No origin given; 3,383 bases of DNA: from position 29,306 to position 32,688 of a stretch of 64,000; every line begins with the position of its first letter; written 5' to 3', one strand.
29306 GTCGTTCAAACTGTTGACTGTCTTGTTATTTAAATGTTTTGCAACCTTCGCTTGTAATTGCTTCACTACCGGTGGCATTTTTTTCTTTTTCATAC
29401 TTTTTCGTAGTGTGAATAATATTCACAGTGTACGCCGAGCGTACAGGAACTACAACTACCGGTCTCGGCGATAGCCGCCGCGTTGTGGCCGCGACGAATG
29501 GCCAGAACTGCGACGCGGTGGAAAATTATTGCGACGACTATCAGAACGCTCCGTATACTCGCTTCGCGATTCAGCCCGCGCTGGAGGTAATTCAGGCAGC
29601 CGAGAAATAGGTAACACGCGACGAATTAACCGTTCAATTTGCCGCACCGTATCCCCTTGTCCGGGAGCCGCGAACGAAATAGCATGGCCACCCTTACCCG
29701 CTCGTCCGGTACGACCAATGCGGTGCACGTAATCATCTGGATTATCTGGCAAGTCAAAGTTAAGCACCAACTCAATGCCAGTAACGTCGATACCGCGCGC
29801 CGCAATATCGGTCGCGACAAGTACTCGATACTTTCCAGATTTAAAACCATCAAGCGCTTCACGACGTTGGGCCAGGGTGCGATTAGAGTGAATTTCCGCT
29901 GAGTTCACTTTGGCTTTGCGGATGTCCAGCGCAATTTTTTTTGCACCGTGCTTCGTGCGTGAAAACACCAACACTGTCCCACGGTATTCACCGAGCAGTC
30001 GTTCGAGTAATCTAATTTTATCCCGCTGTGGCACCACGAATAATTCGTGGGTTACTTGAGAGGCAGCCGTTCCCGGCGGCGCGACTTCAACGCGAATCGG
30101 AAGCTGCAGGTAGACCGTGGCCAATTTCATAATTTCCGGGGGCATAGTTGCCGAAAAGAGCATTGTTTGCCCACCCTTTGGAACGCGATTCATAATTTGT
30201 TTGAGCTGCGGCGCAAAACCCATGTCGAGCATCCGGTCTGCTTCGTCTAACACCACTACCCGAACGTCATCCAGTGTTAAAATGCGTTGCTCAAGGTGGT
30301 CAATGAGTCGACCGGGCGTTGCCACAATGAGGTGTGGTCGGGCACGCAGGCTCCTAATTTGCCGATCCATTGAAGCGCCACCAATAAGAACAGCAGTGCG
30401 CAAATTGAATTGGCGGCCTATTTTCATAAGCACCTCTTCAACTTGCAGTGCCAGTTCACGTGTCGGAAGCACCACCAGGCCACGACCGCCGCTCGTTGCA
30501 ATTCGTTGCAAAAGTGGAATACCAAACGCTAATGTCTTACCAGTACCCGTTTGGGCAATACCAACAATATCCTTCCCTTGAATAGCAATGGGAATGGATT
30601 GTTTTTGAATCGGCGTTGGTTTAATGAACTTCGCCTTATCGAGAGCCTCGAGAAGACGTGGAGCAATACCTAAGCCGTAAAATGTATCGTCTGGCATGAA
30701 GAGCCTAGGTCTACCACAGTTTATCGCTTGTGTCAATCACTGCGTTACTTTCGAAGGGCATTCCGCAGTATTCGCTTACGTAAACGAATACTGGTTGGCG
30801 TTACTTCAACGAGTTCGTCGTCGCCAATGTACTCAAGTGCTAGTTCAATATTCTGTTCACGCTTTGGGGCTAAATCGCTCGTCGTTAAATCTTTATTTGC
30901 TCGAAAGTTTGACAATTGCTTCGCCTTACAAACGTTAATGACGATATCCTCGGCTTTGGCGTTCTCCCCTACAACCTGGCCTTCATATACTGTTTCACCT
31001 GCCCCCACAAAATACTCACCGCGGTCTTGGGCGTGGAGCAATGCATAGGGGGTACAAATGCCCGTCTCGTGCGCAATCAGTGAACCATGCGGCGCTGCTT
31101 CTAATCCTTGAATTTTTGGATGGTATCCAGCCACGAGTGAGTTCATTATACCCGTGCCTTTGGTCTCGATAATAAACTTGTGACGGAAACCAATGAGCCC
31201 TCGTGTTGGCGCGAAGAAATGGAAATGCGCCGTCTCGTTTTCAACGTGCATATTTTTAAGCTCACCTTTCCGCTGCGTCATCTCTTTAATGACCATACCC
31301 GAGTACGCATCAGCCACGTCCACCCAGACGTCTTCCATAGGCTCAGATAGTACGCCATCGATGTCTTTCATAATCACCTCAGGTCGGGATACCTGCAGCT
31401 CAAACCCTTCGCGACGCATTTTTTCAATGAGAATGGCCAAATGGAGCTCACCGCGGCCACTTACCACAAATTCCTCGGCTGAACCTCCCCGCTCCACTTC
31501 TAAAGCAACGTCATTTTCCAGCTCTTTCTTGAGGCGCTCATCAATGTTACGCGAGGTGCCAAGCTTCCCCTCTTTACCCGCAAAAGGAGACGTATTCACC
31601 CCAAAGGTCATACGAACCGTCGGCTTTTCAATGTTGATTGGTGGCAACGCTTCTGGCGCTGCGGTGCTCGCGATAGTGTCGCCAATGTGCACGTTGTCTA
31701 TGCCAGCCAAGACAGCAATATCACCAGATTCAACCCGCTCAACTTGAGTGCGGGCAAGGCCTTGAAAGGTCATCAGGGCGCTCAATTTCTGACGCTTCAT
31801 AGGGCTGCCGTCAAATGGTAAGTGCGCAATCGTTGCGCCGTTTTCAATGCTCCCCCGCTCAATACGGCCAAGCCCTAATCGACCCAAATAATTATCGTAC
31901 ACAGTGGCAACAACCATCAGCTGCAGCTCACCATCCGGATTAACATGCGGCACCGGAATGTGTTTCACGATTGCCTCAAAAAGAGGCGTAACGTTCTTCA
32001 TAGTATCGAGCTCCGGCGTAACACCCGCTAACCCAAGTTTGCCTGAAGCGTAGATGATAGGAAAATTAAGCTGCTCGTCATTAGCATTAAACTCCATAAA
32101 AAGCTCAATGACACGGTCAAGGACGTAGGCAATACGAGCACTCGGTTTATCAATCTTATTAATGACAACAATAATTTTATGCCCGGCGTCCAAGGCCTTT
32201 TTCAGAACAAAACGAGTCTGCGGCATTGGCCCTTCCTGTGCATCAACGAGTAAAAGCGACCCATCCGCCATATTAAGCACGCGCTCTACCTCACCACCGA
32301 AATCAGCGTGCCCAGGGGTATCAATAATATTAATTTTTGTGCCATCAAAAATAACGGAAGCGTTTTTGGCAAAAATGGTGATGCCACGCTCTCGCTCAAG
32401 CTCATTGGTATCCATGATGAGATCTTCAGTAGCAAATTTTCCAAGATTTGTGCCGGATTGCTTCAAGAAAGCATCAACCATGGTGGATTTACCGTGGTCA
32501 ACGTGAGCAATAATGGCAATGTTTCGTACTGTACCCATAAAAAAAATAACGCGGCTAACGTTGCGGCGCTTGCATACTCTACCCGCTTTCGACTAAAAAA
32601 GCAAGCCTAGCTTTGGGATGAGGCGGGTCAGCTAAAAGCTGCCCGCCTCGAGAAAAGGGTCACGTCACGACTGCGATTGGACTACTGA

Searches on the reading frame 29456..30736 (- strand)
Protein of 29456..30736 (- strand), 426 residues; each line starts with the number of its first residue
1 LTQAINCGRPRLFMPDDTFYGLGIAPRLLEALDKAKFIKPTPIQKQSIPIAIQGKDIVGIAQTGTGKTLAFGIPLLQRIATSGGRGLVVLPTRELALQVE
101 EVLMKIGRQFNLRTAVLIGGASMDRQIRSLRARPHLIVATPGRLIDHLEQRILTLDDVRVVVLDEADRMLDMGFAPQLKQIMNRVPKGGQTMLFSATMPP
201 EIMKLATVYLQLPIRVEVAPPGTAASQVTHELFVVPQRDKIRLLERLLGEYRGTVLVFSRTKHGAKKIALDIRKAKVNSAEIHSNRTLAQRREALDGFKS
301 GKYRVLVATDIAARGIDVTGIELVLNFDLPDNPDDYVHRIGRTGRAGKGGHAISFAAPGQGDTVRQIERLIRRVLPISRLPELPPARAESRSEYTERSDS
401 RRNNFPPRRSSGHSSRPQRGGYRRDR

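Call 10: search_protein_families(library=pfam, proteins=[window:29456-30736:-], max_evalue=0.01)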
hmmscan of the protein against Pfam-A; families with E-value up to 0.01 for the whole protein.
window:29456-30736:- (426 aa): 4 families
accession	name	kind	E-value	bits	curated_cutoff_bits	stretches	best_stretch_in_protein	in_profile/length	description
PF00270.35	DEAD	-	4.5e-51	173.3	26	1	41-203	1-165/167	DEAD/DEAH box helicase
PF00271.37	Helicase_C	-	5.6e-31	107.5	23.5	1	240-347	2-110/110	Helicase conserved C-terminal domain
PF04851.21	ResIII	-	6e-06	26.7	22.5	1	54-198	23-162/164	Type III restriction enzyme, res subunit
PF13401.12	AAA_22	-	0.0015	19.3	27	1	60-190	11-117/130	AAA domain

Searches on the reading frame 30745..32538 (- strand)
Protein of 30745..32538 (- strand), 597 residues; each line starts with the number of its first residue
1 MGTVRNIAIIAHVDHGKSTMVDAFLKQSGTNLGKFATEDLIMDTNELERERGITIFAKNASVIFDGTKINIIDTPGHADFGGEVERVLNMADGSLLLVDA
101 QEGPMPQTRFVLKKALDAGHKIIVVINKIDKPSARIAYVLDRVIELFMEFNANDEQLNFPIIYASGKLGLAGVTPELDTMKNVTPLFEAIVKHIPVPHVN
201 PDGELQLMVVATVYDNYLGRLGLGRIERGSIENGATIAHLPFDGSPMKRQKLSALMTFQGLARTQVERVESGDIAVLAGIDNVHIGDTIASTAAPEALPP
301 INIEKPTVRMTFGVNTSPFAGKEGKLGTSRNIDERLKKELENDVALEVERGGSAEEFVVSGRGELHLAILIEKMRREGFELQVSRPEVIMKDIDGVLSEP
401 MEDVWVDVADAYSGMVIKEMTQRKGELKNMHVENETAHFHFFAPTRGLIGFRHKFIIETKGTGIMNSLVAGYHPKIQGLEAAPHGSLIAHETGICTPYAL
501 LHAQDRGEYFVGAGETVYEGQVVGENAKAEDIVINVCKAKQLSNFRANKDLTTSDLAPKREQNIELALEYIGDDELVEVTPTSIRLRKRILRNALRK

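Call 10: search_protein_families(library=pfam, proteins=[window:30745-32538:-], max_evalue=0.01)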
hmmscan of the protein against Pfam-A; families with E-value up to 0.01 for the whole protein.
window:30745-32538:- (597 aa): 9 families
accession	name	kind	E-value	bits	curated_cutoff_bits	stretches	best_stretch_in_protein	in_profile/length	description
PF00009.33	GTP_EFTU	-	9.1e-53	179.1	26.5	1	4-195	3-187/188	Elongation factor Tu GTP binding domain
PF21018.2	BipA_C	-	7.9e-40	135.5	23.8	1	485-592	2-109/110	TypA/BipA C-terminal domain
PF00679.30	EFG_C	-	5.7e-15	55.6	27.9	1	397-474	2-80/89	Elongation factor G C-terminus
PF03144.31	GTP_EFTU_D2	-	6.3e-10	39.8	30.3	1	219-290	1-73/73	Elongation factor Tu domain 2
PF14492.12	EFG_III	-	1.3e-08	35.2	27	1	329-382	18-72/75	Elongation Factor G, domain III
PF22042.2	EF-G_D2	-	9.7e-08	32.5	27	1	207-291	4-83/84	Elongation factor G domain 2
PF01926.29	MMR_HSR1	-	5.1e-06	27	21.9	1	7-128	2-113/113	50S ribosome-binding GTPase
PF00350.29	Dynamin_N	-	0.0087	16.5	27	0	65-128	99-167/168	Dynamin family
PF04548.22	AIG1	-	0.0098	15.7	27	0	30-85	9-67/212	AIG1 family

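Call 11: find_related_loci(query=window:30745-32538:-, collection=genome_contigs, flank=4000)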
Query window:30745-32538:- (597 aa) in genome_contigs; peptide patterns used: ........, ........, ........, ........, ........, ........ (x = any residue, [..] = any of these).
142 stretches matched a pattern; 60 encode a relative of the query (tblastn E <= 1e-3); 60 distinct loci.
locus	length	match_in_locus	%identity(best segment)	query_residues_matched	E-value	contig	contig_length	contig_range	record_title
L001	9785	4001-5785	74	1-596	0e+0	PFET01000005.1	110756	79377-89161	MAG: Candidatus Uhrbacteria bacterium CG10_big_fil_rev_8_21_14_0_10_48_11 CG10_8_21_14_0.10_scaffold_368_c, whole genome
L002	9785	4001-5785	68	1-596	0e+0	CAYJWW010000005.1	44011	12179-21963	MAG TPA_asm: uncultured Candidatus Saccharibacteria bacterium isolate ERP125453_co1_514 genome assembly, contig: NODE_62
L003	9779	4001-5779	66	4-596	0e+0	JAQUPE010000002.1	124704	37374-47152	MAG: Candidatus Paceibacterota bacterium isolate STD1_217 NODE_293_length_124704_cov_5.532964_Sandtown_D1, whole genome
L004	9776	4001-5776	59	4-597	0e+0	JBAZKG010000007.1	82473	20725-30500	MAG: Patescibacteria group bacterium isolate SO_2017_LW4_138 scaffold_879_c1_LW137-91_2017, whole genome shotgun sequenc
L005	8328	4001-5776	58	4-597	0e+0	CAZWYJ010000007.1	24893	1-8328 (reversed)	MAG TPA_asm: uncultured Gammaproteobacteria bacterium isolate SRP294416_co1_128 genome assembly, contig: NODE_3715_lengt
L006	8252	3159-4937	57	4-597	0e+0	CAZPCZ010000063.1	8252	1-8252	MAG TPA_asm: uncultured Gammaproteobacteria bacterium isolate binchicken_co21_406 genome assembly, contig: NODE_8415_len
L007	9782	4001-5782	56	4-597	0e+0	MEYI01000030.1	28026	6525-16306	MAG: Candidatus Azambacteria bacterium RBG_16_47_10 RBG_16_scaffold_3996, whole genome shotgun sequence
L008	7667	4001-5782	53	4-597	0e+0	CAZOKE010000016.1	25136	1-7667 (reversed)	MAG TPA_asm: uncultured Candidatus Saccharibacteria bacterium isolate SRP272529_co2_320 genome assembly, contig: NODE_30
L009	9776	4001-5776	51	4-596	0e+0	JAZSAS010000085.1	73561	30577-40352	MAG: Clostridia bacterium isolate T1900044934_TS20190400.MAGScoT_cleanbin_000001 SGB_3432_k141_1265062, whole genome sho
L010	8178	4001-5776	52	4-597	0e+0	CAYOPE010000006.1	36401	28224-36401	MAG TPA_asm: uncultured Candidatus Saccharibacteria bacterium isolate SRP273308_co1_413 genome assembly, contig: NODE_10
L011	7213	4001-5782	52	4-597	0e+0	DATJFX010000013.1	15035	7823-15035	MAG TPA_asm: Candidatus Methylomirabilota bacterium isolate SMAG_U15471 k141_1147414, whole genome shotgun sequence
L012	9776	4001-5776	52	4-596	0e+0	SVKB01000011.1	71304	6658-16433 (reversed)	MAG: Oscillospiraceae bacterium isolate SIG450 NODE_9166_length_71304_cov_7.659089, whole genome shotgun sequence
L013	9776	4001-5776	50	4-596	0e+0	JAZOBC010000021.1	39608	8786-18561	MAG: Clostridia bacterium isolate T1900044759_TS20190225.MAGScoT_cleanbin_000023 SGB_2340_k141_3508879, whole genome sho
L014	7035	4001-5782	51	4-597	0e+0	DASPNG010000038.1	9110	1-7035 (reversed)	MAG TPA_asm: Candidatus Binatia bacterium isolate SMAG_U12115 k141_14977, whole genome shotgun sequence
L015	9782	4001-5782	51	4-597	0e+0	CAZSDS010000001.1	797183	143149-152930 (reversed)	MAG TPA_asm: uncultured Candidatus Saccharibacteria bacterium isolate SRP144015_co1_51 genome assembly, contig: NODE_1_l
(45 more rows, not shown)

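Call 17: find_related_loci(query=window:30745-32538:-, collection=metagenome_contigs, flank=4000)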
Query window:30745-32538:- (597 aa) in metagenome_contigs; peptide patterns used: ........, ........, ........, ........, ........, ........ (x = any residue, [..] = any of these).
240 stretches matched a pattern; 35 encode a relative of the query (tblastn E <= 1e-3); 35 distinct loci.
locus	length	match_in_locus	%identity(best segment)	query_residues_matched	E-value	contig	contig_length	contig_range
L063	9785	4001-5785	68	1-596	0e+0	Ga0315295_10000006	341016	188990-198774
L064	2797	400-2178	66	4-597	0e+0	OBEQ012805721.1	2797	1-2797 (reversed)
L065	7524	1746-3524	57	4-597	0e+0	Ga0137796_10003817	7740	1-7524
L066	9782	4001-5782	56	4-597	0e+0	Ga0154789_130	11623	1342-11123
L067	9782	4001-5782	51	4-597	0e+0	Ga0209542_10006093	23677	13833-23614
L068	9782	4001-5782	50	4-597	0e+0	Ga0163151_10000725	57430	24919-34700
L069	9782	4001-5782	51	4-597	0e+0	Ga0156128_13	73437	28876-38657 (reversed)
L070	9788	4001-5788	51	4-597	0e+0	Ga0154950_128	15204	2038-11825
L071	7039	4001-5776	50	4-596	0e+0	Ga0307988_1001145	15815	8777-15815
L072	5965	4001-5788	51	4-597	0e+0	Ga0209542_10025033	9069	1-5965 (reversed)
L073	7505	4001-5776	49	4-596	0e+0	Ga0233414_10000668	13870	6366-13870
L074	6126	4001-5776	49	4-596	0e+0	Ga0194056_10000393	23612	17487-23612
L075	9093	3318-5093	49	4-596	1e-180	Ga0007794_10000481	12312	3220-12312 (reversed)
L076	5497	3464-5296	49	4-597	0e+0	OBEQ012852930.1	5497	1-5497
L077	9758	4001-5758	48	4-596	2e-175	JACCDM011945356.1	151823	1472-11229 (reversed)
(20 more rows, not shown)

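Call 56: find_homologous_proteins(query=window:30745-32538:-, max_evalue=1e-100)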
Query window:30745-32538:- (597 aa): 7999 proteins with E <= 1e-100 among 8000 candidates; the best 120 are listed.
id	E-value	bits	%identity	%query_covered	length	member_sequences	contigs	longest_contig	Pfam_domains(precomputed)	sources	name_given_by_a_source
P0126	0.0e+0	1326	100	100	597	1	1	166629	PF21018.3,PF01926.30,PF00679.31,PF14492.13,PF00009.34,PF03144.32,PF22042.3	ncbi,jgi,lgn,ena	ncbi:MAG: translational GTPase TypA [Patescibacteria group bacterium]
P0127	3.0e-295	999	76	99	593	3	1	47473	PF21018.3,PF01926.30,PF00679.31,PF14492.13,PF00009.34,PF03144.32,PF22042.3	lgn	-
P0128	9.7e-290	981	74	99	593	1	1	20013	PF21018.3,PF01926.30,PF00679.31,PF14492.13,PF00009.34,PF03144.32,PF22042.3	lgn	-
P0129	6.0e-289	978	74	100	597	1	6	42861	PF21018.3,PF01926.30,PF00679.31,PF14492.13,PF00009.34,PF03144.32,PF22042.3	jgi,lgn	-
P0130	3.9e-288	975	74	100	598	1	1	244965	PF21018.3,PF01926.30,PF00679.31,PF14492.13,PF00009.34,PF03144.32,PF22042.3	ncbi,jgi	ncbi:MAG: translational GTPase TypA [Patescibacteria group bacterium]|jgi:GTP-binding protein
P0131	2.6e-274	930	70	100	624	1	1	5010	PF21018.3,PF01926.30,PF00679.31,PF14492.13,PF00009.34,PF03144.32,PF22042.3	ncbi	-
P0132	7.2e-273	925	69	100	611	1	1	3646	PF21018.3,PF01926.30,PF00679.31,PF14492.13,PF00009.34,PF03144.32,PF22042.3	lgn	-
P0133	5.1e-272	922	70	100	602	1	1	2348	PF21018.3,PF01926.30,PF00679.31,PF14492.13,PF00009.34,PF03144.32,PF22042.3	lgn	-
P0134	9.1e-272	921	69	100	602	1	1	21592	PF21018.3,PF01926.30,PF00679.31,PF14492.13,PF00009.34,PF03144.32,PF22042.3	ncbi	-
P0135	5.6e-270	915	70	100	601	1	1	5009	PF21018.3,PF01926.30,PF00679.31,PF14492.13,PF00009.34,PF03144.32,PF22042.3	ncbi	-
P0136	3.1e-269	913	69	100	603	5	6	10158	PF21018.3,PF01926.30,PF00679.31,PF14492.13,PF00009.34,PF03144.32,PF22042.3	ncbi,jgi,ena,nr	ncbi:MAG: GTP-binding protein TypA [Parcubacteria group bacterium GW2011_GWA2_53_21]|nr:MAG: GTP-bin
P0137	7.9e-268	908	69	100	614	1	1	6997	PF21018.3,PF01926.30,PF00679.31,PF14492.13,PF00009.34,PF03144.32,PF22042.3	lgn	-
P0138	1.7e-267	907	69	99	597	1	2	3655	PF21018.3,PF01926.30,PF00679.31,PF14492.13,PF00009.34,PF03144.32,PF22042.3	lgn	-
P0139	2.0e-267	907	67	100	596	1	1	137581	PF21018.3,PF01926.30,PF00679.31,PF14492.13,PF00009.34,PF03144.32,PF22042.3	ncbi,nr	ncbi:MAG: translational GTPase TypA [Candidatus Harrisonbacteria bacterium]|nr:translational GTPase 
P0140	5.5e-267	905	69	100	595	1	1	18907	PF21018.3,PF01926.30,PF00679.31,PF14492.13,PF00009.34,PF03144.32,PF22042.3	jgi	jgi:GTP-binding protein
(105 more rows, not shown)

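Call 57: find_encoding_contigs(protein=P0127, flank=5000, max_places=3)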
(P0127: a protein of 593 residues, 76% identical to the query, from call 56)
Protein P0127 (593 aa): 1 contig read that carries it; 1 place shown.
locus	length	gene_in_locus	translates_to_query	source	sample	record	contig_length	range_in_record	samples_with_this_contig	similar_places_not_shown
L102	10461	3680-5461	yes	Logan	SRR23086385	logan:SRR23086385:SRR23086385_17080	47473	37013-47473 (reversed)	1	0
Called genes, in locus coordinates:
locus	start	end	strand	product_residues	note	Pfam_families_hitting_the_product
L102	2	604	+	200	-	?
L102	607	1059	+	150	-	PF02823:ATP-synt_DE_N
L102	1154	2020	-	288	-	-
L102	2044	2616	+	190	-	PF10648:Gmad2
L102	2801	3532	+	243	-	-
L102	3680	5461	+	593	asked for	PF00009:GTP_EFTU, PF01926:MMR_HSR1 (weak), PF22042:EF-G_D2, PF03144:GTP_EFTU_D2, PF14492:EFG_III, PF00679:EFG_C, PF21018:BipA_C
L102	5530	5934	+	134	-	-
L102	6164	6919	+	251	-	PF13365:Trypsin_2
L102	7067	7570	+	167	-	-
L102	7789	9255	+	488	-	PF02367:TsaE (faint), PF13476:AAA_23 (faint), PF00005:ABC_tran, PF02463:SMC_N (faint), PF13401:AAA_22 (faint), PF13555:AAA_29 (faint), PF20720:nSTAND3 (faint), PF00005:ABC_tran, +3 more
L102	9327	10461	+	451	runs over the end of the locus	PF04851:ResIII (weak), PF00270:DEAD, PF00271:Helicase_C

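Call 58: find_encoding_contigs(protein=P0130, flank=5000, max_places=3)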
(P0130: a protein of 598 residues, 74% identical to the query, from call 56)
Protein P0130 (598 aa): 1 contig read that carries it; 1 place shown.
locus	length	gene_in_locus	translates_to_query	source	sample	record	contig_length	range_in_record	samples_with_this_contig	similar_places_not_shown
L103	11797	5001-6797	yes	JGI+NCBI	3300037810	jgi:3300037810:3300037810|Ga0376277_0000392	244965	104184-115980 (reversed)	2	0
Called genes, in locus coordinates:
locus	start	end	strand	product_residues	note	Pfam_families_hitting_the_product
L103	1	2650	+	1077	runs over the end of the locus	PF28492:Beta_helix_4 (weak), PF13229:Beta_helix (weak), PF00561:Abhydrolase_1 (faint), PF02450:LCAT, PF07819:PGAP1 (weak)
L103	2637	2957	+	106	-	-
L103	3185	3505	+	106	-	-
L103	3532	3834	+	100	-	-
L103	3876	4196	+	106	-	-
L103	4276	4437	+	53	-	-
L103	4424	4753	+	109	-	-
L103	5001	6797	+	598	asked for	PF00009:GTP_EFTU, PF01926:MMR_HSR1, PF22042:EF-G_D2, PF03144:GTP_EFTU_D2, PF14492:EFG_III (weak), PF00679:EFG_C, PF21018:BipA_C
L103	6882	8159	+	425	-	PF00270:DEAD, PF04851:ResIII (weak), PF00271:Helicase_C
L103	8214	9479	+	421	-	PF01566:Nramp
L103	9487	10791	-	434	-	PF00817:IMS, PF11798:IMS_HHH (weak), PF11799:IMS_C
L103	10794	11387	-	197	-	PF00717:Peptidase_S24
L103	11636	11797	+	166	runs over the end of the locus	PF10648:Gmad2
